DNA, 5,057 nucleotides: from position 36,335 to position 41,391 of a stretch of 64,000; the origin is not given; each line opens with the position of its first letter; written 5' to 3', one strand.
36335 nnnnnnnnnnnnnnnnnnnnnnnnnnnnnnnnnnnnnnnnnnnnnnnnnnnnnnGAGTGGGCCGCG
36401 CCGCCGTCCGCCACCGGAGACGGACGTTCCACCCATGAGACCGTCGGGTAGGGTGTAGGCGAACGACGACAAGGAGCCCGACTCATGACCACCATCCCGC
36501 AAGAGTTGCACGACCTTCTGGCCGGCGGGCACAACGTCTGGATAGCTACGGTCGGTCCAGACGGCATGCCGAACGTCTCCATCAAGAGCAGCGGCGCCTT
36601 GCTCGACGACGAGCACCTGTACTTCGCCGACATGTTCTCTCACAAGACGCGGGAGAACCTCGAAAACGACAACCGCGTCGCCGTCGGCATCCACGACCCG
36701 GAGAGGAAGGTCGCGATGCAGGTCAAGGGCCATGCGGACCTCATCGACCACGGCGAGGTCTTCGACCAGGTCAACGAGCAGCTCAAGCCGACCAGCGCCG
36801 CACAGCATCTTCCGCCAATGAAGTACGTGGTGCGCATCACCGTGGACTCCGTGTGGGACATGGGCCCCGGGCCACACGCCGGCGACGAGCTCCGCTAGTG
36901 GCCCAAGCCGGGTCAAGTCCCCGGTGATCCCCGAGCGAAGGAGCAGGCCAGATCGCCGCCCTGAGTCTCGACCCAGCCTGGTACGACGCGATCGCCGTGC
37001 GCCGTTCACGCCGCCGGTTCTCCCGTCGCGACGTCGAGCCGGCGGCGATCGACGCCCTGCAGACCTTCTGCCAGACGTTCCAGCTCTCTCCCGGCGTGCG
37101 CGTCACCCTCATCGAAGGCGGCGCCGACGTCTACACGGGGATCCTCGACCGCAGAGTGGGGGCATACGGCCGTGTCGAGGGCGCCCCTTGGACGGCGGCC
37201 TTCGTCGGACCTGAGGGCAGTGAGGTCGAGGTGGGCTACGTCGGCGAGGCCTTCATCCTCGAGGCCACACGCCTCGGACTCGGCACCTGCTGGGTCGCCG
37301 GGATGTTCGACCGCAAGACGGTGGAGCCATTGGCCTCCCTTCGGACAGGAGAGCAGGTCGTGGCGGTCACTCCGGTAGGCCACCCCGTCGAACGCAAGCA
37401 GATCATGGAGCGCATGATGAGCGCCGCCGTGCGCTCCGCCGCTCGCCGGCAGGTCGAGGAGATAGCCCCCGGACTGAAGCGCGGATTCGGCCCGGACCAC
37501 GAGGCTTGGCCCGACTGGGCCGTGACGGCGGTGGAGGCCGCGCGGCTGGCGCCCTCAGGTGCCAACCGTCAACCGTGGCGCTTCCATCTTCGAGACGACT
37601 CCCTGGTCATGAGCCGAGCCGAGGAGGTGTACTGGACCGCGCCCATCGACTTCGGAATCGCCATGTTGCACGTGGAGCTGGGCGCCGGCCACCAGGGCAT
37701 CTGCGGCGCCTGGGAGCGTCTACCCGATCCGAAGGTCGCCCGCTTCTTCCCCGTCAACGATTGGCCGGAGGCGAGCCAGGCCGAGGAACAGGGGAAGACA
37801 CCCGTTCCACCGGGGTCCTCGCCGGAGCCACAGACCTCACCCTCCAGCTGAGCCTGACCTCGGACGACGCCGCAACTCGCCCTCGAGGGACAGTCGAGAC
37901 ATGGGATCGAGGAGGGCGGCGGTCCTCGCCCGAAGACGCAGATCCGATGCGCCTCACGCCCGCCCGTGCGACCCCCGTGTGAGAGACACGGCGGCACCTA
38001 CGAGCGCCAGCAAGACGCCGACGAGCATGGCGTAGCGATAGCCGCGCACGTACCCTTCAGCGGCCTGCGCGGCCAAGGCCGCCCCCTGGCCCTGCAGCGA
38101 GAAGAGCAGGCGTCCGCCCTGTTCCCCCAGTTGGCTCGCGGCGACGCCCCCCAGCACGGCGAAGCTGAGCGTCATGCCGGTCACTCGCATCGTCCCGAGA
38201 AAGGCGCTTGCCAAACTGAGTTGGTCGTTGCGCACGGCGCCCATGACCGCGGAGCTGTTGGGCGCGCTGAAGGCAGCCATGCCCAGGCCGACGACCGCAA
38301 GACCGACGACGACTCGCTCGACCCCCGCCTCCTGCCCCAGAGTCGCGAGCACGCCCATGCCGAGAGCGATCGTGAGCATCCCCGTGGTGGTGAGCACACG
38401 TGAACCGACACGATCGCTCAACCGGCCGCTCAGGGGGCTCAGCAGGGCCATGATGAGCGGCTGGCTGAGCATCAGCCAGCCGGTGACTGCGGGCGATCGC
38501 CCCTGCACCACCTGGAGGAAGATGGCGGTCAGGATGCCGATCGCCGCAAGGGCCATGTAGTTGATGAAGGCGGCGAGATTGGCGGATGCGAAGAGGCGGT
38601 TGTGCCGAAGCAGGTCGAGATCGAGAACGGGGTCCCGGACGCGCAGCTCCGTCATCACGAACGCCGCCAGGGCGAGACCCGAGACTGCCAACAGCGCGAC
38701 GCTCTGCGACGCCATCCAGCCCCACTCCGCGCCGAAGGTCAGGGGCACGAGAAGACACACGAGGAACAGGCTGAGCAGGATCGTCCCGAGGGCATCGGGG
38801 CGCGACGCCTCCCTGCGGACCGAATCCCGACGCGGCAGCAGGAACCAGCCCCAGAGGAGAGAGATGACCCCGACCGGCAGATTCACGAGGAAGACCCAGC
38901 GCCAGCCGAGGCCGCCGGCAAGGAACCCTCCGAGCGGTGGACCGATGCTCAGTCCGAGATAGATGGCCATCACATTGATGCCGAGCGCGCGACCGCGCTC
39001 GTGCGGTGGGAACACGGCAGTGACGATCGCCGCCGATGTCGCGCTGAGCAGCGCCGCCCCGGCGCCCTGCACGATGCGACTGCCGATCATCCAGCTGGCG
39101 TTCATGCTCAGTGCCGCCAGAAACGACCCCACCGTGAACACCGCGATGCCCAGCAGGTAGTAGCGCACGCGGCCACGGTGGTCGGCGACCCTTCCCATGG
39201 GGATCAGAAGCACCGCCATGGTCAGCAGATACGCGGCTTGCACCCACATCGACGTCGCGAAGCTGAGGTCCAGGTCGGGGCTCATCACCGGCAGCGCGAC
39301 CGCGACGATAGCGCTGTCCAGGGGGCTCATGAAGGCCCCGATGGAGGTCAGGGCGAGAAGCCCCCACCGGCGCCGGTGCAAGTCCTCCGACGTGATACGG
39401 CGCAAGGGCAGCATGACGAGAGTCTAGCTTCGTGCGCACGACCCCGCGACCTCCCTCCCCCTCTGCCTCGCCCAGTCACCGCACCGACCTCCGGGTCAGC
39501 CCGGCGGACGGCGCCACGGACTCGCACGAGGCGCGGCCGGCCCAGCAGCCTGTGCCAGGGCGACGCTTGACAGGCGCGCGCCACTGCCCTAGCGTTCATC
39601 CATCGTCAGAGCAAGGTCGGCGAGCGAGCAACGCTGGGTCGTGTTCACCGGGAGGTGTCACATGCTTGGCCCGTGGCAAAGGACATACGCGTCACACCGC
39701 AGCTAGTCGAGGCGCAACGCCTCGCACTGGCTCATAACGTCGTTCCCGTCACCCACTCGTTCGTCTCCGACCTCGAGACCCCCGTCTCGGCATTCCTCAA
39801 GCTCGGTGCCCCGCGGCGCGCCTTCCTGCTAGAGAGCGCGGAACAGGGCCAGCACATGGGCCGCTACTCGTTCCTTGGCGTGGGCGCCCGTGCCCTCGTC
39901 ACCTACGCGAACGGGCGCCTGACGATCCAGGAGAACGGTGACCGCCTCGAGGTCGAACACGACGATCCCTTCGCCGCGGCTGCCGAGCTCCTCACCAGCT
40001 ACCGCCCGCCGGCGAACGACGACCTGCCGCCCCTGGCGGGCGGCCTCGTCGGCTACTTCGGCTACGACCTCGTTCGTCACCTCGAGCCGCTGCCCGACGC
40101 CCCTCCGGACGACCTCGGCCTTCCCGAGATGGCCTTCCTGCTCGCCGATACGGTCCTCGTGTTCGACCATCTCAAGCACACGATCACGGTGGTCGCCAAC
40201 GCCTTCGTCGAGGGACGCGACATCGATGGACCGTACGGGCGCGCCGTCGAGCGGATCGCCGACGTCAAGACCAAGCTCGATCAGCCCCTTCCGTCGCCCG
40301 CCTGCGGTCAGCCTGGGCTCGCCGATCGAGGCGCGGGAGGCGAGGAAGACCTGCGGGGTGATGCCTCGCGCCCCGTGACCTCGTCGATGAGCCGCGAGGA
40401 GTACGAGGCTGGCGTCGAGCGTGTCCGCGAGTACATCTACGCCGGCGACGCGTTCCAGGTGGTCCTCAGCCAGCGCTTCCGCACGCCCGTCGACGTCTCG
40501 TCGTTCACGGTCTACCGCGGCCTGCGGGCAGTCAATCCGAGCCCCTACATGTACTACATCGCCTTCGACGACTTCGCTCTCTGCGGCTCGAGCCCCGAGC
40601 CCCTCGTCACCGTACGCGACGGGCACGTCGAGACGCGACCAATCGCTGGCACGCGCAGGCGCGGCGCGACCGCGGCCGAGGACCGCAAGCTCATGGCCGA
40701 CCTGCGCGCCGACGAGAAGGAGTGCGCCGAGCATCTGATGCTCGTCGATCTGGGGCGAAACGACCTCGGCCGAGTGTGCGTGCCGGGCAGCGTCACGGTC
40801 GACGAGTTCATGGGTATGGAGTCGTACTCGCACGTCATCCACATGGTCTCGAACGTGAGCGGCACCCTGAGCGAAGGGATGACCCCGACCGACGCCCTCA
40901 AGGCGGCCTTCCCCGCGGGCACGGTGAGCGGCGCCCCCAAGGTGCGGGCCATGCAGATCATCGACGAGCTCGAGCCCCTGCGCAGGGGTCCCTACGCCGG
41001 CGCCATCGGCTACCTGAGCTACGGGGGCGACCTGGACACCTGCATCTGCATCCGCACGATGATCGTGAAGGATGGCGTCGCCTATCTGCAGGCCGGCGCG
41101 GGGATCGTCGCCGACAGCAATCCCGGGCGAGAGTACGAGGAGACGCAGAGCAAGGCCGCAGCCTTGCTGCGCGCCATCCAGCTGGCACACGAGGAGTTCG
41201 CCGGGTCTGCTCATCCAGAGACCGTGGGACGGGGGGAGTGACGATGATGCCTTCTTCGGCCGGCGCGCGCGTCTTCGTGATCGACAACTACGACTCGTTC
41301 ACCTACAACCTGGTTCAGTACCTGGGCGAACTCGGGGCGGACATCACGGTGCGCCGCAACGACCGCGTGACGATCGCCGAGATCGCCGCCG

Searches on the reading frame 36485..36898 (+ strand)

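Call 7: search_protein_families(library=pfam, proteins=[window:36485-36898:+], max_evalue=0.00001)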
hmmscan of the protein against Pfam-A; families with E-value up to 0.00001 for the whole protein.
window:36485-36898:+ (137 aa): 1 family
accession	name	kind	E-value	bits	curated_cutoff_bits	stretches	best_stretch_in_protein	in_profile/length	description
PF01243.27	PNPOx_N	-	4.6e-16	59.7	28.1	1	5-125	2-118/120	Pyridoxamine 5'-phosphate oxidase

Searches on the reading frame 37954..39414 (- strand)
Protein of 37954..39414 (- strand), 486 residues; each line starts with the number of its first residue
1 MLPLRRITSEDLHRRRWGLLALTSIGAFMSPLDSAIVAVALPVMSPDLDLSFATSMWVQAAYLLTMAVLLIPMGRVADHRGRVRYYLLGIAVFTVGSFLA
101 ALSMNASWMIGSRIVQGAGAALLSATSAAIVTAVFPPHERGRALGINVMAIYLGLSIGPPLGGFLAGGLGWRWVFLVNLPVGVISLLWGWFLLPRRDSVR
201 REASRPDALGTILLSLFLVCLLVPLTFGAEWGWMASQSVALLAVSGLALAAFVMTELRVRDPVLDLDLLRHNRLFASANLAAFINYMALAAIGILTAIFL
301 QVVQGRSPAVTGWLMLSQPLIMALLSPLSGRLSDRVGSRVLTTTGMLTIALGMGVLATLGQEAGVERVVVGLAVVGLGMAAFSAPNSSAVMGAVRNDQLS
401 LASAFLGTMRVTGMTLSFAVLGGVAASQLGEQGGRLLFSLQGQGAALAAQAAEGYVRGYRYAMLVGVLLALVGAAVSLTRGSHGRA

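Call 11: search_protein_families(library=pfam, proteins=[window:37954-39414:-], max_evalue=0.00001)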
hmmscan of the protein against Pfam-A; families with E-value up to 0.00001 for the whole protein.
window:37954-39414:- (486 aa): 3 families
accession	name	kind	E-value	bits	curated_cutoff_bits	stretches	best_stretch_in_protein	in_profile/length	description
PF07690.21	MFS_1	-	9.9e-52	176.4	33.4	2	24-240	2-232/347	Major Facilitator Superfamily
PF05977.19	MFS_3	-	4.1e-08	32.6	27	1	27-197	19-196/524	Transmembrane secretion effector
PF00083.30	Sugar_tr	-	1.2e-07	31.4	22.3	1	24-192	6-191/452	Sugar (and other) transporter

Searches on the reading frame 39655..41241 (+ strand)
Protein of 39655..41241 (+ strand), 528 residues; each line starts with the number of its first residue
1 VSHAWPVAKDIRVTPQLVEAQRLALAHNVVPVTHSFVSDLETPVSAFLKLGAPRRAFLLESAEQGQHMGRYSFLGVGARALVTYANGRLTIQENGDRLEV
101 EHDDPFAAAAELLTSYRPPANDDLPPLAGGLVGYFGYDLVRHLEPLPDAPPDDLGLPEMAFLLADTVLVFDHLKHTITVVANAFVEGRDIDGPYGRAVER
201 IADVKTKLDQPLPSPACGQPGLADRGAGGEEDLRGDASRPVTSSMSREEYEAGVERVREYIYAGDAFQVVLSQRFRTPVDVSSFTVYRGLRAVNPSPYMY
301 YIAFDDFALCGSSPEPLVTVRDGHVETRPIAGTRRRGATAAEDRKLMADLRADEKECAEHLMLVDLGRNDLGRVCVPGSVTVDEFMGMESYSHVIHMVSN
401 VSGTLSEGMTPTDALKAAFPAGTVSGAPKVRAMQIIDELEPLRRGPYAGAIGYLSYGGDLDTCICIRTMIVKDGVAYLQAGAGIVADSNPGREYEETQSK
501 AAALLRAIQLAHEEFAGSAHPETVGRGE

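Call 11: search_protein_families(library=pfam, proteins=[window:39655-41241:+], max_evalue=0.00001)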
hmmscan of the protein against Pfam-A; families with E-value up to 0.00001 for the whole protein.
window:39655-41241:+ (528 aa): 2 families
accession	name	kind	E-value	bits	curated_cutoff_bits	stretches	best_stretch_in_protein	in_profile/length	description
PF00425.24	Chorismate_bind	-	2.1e-95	319.6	27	1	247-500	2-257/257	chorismate binding enzyme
PF04715.19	Anth_synt_I_N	-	2e-39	135.5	23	1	39-179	1-140/140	Anthranilate synthase component I, N terminal region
